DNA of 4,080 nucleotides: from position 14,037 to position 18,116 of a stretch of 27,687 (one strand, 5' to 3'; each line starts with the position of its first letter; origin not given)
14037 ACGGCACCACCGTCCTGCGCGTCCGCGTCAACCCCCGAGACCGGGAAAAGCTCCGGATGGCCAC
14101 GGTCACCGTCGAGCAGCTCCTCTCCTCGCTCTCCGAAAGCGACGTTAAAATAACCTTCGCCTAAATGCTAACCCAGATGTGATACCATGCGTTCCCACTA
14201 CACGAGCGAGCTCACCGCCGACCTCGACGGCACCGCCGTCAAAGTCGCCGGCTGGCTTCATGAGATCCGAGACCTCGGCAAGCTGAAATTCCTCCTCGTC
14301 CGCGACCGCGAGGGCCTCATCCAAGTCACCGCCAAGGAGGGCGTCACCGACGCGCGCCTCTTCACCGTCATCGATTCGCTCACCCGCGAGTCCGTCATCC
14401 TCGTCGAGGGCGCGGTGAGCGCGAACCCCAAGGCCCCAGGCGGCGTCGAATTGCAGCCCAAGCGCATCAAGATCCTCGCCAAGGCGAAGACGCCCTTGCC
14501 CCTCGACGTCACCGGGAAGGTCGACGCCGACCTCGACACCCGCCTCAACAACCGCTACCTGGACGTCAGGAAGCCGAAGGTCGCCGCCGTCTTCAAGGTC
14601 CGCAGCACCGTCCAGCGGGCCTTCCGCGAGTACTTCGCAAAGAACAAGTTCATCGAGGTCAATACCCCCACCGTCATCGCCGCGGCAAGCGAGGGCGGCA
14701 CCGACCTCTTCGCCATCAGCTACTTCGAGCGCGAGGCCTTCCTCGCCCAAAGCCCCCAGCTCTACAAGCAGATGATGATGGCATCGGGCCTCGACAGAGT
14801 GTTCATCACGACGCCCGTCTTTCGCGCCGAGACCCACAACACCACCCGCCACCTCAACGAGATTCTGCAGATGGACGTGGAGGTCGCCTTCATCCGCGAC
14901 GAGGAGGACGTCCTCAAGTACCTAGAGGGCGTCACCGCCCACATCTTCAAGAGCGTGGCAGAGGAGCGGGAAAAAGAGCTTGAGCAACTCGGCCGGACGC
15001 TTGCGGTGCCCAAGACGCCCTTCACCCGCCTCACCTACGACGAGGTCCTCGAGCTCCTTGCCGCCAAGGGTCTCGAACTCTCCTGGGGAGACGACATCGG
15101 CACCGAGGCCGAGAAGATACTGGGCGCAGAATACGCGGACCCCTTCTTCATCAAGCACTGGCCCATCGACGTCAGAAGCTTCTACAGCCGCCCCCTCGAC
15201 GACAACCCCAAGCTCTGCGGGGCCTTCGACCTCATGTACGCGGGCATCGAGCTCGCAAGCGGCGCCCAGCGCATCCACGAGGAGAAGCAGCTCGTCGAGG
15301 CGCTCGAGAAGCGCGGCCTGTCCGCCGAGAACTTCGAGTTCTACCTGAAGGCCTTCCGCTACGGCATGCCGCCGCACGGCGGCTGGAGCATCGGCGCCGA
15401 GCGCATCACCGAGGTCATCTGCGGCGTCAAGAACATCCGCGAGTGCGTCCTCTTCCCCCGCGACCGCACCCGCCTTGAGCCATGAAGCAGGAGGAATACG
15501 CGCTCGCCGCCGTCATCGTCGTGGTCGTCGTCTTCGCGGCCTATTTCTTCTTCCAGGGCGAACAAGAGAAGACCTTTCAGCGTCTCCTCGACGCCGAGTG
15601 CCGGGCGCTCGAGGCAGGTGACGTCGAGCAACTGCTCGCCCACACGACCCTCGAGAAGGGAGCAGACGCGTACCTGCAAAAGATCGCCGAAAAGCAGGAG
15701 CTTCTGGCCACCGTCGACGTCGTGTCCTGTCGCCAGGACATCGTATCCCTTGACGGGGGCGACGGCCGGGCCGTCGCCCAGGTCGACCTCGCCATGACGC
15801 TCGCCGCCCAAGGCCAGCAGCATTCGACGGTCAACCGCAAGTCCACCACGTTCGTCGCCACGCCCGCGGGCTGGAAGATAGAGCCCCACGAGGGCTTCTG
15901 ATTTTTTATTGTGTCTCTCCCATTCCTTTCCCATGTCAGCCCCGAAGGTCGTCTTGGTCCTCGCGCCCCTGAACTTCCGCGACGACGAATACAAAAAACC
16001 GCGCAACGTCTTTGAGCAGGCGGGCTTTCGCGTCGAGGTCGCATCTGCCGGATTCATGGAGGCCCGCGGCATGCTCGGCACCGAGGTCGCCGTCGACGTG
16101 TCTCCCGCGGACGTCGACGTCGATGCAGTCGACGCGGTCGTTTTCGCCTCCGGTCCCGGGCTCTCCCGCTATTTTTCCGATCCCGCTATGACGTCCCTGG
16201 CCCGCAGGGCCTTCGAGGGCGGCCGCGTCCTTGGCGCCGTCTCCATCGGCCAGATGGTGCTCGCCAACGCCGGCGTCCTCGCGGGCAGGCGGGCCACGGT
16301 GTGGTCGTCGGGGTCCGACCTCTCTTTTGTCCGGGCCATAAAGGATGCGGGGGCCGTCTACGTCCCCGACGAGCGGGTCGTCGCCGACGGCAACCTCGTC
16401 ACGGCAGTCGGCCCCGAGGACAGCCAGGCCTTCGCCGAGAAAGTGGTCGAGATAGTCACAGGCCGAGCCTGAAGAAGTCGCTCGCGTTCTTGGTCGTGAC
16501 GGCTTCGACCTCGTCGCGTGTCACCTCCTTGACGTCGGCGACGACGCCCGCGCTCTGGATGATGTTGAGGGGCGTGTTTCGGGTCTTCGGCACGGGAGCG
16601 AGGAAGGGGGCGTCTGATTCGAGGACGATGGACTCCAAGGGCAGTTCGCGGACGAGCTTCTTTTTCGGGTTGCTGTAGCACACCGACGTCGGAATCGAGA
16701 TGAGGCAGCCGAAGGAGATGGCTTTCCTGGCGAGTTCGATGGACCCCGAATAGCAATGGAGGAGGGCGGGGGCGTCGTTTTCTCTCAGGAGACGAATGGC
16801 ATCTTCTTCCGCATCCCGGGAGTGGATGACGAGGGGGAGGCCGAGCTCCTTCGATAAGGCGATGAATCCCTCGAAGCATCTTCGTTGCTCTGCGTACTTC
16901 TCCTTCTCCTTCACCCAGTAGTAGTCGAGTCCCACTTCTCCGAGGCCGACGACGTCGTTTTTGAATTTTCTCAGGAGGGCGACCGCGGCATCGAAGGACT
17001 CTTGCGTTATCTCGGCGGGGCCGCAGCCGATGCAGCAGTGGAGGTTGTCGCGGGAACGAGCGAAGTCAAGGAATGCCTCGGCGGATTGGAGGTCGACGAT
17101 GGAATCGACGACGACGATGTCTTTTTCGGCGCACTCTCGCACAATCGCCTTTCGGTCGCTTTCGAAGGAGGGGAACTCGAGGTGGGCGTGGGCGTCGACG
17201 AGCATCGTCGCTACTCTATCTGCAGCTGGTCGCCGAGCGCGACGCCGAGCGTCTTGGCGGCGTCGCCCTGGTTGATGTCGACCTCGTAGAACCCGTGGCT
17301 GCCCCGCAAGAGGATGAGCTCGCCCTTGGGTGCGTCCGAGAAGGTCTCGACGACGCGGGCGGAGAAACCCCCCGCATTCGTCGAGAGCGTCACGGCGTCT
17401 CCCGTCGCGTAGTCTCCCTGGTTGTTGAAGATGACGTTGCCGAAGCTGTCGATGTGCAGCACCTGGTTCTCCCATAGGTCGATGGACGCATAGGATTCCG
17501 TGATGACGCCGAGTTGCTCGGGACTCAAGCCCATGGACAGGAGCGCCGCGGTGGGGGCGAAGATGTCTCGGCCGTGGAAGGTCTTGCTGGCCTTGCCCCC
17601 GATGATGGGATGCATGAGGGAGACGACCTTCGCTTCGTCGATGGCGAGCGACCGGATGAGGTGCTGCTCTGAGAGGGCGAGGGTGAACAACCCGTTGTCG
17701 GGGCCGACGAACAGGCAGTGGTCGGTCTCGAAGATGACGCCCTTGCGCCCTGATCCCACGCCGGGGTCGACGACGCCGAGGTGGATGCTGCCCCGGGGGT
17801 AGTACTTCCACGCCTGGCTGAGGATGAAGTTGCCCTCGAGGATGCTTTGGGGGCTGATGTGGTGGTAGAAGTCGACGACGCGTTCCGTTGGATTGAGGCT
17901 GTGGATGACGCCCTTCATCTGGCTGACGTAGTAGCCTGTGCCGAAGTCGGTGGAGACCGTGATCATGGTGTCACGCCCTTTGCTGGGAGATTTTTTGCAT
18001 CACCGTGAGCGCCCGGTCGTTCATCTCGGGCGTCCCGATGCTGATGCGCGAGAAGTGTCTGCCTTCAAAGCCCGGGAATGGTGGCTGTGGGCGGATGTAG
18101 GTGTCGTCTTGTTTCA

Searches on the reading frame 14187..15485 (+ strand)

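Call 10: search_protein_families(library=pfam, proteins=[window:14187-15485:+], max_evalue=0.001)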
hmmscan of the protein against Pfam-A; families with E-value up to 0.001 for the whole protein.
window:14187-15485:+ (432 aa): 2 families
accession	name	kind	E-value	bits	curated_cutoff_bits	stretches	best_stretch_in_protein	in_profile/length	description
PF00152.25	tRNA-synt_2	-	1.2e-86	291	25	1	116-426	2-307/308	tRNA synthetases class II (D, K and N)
PF01336.31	tRNA_anti-codon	-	3.4e-14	53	27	1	18-97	1-75/75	OB-fold nucleic acid binding domain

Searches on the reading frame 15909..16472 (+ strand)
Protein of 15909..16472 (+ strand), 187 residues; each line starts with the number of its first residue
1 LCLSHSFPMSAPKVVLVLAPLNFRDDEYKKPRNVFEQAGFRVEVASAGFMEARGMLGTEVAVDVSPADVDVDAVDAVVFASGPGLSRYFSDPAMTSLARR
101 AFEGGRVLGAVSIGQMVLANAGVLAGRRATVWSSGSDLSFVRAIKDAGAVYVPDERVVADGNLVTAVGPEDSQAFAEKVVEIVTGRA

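Call 10: search_protein_families(library=pfam, proteins=[window:15909-16472:+], max_evalue=0.001)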
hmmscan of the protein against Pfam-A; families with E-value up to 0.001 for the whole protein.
window:15909-16472:+ (187 aa): 1 family
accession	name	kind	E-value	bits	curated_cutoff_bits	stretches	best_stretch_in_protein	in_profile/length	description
PF01965.30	DJ-1_PfpI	-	1.2e-30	107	26.6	1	15-181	3-164/165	DJ-1/PfpI family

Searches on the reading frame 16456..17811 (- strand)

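Call 10: search_protein_families(library=pfam, proteins=[window:16456-17811:-], max_evalue=0.001)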
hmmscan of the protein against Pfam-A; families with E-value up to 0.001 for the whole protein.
window:16456-17811:- (451 aa): 1 family
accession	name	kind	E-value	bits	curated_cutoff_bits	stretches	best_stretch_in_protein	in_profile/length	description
PF01026.27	TatD_DNase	-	2.6e-61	207.6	27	1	205-447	1-252/253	TatD related DNase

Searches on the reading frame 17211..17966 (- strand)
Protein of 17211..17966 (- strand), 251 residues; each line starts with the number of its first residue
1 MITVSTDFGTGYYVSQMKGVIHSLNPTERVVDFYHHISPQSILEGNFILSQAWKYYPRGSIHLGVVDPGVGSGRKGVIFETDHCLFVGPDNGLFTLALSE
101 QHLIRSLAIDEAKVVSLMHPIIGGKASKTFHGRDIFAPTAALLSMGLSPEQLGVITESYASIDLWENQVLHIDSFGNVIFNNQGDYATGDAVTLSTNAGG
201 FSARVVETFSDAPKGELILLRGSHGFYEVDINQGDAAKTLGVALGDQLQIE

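Call 10: search_protein_families(library=pfam, proteins=[window:17211-17966:-], max_evalue=0.001)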
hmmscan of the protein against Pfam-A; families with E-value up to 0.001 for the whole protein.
window:17211-17966:- (251 aa): 2 families
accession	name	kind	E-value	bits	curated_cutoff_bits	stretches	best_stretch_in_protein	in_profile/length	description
PF01887.21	SAM_HAT_N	-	1.6e-47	161.3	26.3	1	2-153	1-145/145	SAM hydroxide adenosyltransferase N-terminal domain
PF20257.3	SAM_HAT_C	-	1.4e-21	77.1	25.5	1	168-248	2-83/84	SAM hydroxide adenosyltransferase C-terminal domain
